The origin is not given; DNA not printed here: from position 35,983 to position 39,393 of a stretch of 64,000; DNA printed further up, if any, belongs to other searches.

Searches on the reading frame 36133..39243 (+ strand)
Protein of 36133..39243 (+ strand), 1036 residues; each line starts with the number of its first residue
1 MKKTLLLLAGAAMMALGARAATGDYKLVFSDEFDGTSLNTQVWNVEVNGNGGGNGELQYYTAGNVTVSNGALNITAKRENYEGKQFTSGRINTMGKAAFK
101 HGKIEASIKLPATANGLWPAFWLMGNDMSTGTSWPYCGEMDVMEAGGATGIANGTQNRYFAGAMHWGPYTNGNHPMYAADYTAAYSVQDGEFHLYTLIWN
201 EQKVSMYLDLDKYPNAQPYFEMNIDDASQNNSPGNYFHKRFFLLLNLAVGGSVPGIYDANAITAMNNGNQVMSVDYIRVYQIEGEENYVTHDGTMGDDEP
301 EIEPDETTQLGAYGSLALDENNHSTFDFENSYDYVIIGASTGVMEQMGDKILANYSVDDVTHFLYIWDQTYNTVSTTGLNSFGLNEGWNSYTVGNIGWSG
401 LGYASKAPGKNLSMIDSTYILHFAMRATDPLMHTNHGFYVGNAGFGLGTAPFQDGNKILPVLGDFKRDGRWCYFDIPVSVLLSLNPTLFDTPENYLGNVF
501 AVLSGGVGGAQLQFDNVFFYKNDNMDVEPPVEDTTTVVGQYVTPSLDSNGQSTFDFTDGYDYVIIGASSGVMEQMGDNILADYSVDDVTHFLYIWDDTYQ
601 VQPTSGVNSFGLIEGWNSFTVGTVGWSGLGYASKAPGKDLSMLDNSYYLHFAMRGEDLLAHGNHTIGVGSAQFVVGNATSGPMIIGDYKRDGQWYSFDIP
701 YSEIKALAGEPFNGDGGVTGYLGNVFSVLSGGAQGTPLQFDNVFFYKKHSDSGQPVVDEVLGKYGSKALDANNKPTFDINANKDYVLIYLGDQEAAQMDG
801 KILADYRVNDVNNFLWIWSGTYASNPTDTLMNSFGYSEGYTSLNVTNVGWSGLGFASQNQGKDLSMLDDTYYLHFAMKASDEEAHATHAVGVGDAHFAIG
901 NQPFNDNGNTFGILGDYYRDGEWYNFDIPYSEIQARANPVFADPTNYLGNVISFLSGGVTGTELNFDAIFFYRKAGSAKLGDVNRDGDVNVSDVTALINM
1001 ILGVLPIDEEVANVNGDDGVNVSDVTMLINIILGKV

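Call 5: search_protein_families(library=pfam, proteins=[window:36133-39243:+], max_evalue=0.1)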
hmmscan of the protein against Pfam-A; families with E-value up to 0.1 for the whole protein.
window:36133-39243:+ (1036 aa): 3 families
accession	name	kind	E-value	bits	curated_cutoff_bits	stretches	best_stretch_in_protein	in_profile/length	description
PF03935.22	SKN1_KRE6_Sbg1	-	3.9e-20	72.2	30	1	22-136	114-240/501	Beta-glucan synthesis-associated protein SKN1/KRE6/Sbg1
PF00722.28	Glyco_hydro_16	-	4.2e-13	49.6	22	1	60-210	9-129/175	Glycosyl hydrolases family 16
PF00404.24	Dockerin_1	-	1.3e-07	32.1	22.9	1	980-1033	1-57/57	Dockerin type I domain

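Call 6: search_protein_families(library=ncbifam, proteins=[window:36133-39243:+], max_evalue=0.1)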
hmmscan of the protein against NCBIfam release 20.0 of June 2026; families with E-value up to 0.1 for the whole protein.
window:36133-39243:+ (1036 aa): 2 families
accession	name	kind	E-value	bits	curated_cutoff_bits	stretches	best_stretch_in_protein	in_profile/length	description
NF041449.1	K_carrageenase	equivalog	1.1e-07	31.4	350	1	25-127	24-123/283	kappa-carrageenase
NF052392.1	BetGlycExoK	equivalog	8.1e-07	28.8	350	1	9-122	15-122/261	endo-1,3-1,4-beta-glycanase ExoK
